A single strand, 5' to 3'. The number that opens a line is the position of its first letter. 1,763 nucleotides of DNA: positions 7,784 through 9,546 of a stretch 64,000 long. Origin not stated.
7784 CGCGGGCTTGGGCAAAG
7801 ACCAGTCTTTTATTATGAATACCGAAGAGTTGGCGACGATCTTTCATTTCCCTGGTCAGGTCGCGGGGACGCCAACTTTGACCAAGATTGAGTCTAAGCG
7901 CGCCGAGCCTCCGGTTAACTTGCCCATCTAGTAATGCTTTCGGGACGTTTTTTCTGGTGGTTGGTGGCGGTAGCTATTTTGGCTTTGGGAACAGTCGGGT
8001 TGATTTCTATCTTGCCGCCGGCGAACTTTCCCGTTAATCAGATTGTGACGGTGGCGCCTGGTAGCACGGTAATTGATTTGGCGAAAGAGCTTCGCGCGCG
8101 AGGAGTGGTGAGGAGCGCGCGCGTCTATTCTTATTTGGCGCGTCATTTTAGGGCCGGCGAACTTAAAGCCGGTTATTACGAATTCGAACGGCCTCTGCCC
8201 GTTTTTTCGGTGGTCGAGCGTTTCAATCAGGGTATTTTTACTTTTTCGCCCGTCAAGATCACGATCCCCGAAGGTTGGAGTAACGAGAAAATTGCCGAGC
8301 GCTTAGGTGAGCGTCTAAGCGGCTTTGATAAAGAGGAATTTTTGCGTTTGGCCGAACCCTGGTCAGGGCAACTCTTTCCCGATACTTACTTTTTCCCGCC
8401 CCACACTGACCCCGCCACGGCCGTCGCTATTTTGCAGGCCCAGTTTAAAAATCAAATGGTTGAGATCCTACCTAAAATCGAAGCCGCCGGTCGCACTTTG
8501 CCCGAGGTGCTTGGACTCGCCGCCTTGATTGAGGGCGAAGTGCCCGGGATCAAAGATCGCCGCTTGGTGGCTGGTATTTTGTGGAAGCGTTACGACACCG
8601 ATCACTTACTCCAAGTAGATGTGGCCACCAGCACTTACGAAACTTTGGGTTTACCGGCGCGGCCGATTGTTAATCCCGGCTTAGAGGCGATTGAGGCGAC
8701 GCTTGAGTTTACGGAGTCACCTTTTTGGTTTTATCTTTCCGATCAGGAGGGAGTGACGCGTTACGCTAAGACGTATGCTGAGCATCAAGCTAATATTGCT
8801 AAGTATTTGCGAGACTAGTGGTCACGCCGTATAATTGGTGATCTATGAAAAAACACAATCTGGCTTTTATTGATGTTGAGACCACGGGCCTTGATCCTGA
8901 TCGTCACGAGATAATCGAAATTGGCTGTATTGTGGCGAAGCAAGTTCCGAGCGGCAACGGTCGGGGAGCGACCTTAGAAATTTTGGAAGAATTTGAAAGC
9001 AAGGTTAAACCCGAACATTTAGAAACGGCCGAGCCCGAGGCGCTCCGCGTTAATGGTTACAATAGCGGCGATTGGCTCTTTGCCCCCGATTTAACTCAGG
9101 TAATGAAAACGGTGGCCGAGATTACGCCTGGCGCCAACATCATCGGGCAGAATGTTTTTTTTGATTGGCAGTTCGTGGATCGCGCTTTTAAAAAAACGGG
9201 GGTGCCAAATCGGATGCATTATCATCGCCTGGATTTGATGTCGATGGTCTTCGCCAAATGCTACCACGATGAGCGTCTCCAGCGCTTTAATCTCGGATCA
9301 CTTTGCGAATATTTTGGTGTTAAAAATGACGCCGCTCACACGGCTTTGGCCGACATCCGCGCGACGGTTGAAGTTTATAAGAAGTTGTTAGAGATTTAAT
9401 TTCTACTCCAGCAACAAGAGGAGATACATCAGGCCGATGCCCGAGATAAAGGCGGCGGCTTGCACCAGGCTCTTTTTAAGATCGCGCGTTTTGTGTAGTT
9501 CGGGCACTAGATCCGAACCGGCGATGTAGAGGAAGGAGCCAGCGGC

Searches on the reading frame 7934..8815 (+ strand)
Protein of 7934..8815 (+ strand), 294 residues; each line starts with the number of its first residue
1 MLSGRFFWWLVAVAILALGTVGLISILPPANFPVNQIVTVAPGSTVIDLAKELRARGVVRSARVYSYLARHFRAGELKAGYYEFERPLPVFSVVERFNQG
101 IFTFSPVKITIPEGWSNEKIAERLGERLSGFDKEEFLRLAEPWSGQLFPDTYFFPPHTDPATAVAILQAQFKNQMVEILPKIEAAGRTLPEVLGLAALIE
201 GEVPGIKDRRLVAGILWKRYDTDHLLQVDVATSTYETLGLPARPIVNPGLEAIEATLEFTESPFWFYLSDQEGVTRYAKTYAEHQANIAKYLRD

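Call 3: search_protein_families(library=pfam, proteins=[window:7934-8815:+], max_evalue=1)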
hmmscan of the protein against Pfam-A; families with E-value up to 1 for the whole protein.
window:7934-8815:+ (294 aa): 1 family
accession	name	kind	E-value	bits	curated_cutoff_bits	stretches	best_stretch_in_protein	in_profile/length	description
PF02618.21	YceG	-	1.5e-47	162.8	32.4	2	38-231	1-194/275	YceG-like family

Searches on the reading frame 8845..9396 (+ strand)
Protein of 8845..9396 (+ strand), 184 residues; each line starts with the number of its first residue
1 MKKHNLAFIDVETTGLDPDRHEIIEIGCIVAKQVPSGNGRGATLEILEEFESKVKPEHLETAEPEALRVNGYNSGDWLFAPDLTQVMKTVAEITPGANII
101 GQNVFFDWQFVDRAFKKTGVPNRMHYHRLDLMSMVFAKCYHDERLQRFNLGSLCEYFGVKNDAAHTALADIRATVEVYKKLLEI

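Call 3: search_protein_families(library=pfam, proteins=[window:8845-9396:+], max_evalue=1)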
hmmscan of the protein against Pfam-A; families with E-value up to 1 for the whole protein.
window:8845-9396:+ (184 aa): 4 families
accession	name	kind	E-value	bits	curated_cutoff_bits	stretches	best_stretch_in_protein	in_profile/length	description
PF00929.31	RNase_T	-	1.6e-24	87.8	24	1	8-178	2-164/164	Exonuclease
PF13482.12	RNase_H_2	-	6.4e-07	29.9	22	2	7-32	1-26/165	RNase_H superfamily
PF16473.11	Rv2179c-like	-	8.6e-05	22.7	27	1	7-177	3-172/177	3'-5' exoribonuclease Rv2179c-like domain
PF19930.4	DUF6393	-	0.2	12.7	26.9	1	17-49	9-41/96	Family of unknown function (DUF6393)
